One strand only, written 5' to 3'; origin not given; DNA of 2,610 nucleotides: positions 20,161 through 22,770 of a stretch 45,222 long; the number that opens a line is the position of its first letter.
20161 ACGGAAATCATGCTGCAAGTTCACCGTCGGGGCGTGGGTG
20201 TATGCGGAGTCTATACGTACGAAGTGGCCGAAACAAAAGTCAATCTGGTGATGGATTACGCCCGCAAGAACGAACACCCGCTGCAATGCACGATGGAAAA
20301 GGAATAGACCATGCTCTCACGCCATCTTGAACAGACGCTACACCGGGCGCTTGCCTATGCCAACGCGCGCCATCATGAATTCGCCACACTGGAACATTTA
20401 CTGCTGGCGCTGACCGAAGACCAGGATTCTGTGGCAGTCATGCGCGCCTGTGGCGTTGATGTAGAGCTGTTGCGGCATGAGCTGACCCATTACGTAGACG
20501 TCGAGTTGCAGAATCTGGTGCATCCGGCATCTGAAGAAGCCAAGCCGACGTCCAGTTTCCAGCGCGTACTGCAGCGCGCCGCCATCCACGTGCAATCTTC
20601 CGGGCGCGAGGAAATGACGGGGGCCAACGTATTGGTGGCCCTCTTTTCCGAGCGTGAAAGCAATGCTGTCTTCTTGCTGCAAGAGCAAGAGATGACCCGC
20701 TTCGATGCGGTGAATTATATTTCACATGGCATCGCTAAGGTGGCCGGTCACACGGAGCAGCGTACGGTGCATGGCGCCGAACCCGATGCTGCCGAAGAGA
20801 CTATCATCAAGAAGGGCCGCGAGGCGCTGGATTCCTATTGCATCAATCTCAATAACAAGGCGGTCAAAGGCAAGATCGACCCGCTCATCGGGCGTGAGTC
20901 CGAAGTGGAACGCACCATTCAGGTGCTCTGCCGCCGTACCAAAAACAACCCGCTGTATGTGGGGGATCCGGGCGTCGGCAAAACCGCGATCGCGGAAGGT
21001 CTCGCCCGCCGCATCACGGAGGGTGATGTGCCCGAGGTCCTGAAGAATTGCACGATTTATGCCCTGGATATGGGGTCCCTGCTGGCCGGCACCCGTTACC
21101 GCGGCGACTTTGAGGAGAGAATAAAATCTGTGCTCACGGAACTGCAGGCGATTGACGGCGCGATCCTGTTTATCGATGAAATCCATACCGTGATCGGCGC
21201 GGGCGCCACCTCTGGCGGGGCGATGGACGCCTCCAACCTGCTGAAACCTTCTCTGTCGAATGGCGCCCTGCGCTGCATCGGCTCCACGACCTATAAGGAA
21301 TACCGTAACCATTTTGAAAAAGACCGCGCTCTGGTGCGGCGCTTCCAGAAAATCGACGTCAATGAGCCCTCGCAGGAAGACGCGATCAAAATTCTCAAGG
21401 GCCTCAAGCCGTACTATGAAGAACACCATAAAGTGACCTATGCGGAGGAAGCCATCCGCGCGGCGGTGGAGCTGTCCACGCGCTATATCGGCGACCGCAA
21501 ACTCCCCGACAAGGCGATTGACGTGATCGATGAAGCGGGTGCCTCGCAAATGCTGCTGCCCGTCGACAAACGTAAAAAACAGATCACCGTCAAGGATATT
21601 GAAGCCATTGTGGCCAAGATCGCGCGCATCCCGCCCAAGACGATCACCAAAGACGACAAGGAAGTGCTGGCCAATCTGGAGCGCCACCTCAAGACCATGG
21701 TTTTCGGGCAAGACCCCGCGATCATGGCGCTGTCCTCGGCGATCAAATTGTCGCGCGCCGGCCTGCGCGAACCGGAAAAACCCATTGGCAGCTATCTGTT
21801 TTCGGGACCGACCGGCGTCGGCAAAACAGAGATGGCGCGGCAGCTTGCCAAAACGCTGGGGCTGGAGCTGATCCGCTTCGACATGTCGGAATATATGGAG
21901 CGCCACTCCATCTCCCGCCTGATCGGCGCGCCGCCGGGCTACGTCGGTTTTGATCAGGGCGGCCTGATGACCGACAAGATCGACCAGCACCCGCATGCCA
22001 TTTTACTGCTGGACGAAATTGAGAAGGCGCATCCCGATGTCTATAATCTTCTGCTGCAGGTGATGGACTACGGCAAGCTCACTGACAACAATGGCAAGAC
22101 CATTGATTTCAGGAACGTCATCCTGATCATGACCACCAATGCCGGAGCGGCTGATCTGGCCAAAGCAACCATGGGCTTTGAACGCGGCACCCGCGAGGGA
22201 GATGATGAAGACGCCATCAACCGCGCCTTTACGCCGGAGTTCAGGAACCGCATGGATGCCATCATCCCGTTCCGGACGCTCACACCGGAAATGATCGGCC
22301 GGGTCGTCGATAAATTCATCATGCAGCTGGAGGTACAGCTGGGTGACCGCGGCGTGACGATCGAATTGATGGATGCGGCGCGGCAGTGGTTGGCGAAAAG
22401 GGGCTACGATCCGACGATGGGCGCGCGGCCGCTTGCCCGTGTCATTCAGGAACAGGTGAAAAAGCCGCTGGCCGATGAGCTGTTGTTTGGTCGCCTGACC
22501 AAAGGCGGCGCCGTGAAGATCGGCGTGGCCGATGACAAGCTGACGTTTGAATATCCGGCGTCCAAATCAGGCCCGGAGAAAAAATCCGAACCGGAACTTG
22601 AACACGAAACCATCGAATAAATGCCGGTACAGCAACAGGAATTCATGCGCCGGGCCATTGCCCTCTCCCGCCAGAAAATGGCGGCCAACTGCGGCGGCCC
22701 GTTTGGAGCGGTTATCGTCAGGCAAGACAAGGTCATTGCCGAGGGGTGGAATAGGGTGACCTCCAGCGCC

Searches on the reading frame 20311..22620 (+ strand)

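Call 8: search_protein_families(library=pfam, proteins=[window:20311-22620:+], max_evalue=0.001)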
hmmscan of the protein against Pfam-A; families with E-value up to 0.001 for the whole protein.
window:20311-22620:+ (769 aa): 23 families
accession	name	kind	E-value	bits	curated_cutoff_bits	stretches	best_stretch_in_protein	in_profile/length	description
PF07724.20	AAA_2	-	1.2e-60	204.8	27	1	490-651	1-166/166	AAA domain (Cdc48 subfamily)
PF17871.7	AAA_lid_9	-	8.9e-29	99.9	22.8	1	354-457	1-101/104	AAA lid domain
PF10431.15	ClpB_D2-small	-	4.8e-27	94.3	21.9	1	657-737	1-81/81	C-terminal, D2-small domain, of ClpB protein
PF00004.35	AAA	-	1.7e-26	93.7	21.2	2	215-347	2-125/131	ATPase family associated with various cellular activities (AAA)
PF07728.20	AAA_5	-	2.1e-20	73.6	22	2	496-613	3-125/139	AAA domain (dynein-related subfamily)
PF00158.32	Sigma54_activat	-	6.3e-12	45.9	20.2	2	495-613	25-145/168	Sigma-54 interaction domain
PF02861.25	Clp_N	-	3.3e-11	43.6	20.7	1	13-60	1-50/53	Clp amino terminal domain, pathogenicity island component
PF13401.12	AAA_22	-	1.9e-10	41.6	27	1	494-593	7-111/130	AAA domain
PF13191.12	AAA_16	-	1.3e-08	36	32.6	1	191-250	1-63/167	AAA ATPase domain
PF05496.18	RuvB_N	-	3.2e-07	30.7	27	0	483-520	24-61/159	Holliday junction DNA helicase RuvB P-loop domain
PF07726.17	AAA_3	-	1.2e-06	28.9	27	1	496-610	3-110/131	ATPase family associated with various cellular activities (AAA)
PF13238.12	AAA_18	-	1.6e-06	29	29.4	0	497-522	3-25/128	AAA domain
PF12775.13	AAA_7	-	1.1e-05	25.5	25.8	0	495-540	36-84/181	P-loop containing dynein motor region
PF13173.12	AAA_14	-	1.4e-05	25.6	27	0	496-585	6-85/129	AAA domain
PF20720.3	nSTAND3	-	2.5e-05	24.5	27.2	0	216-237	22-43/155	Novel STAND NTPase 3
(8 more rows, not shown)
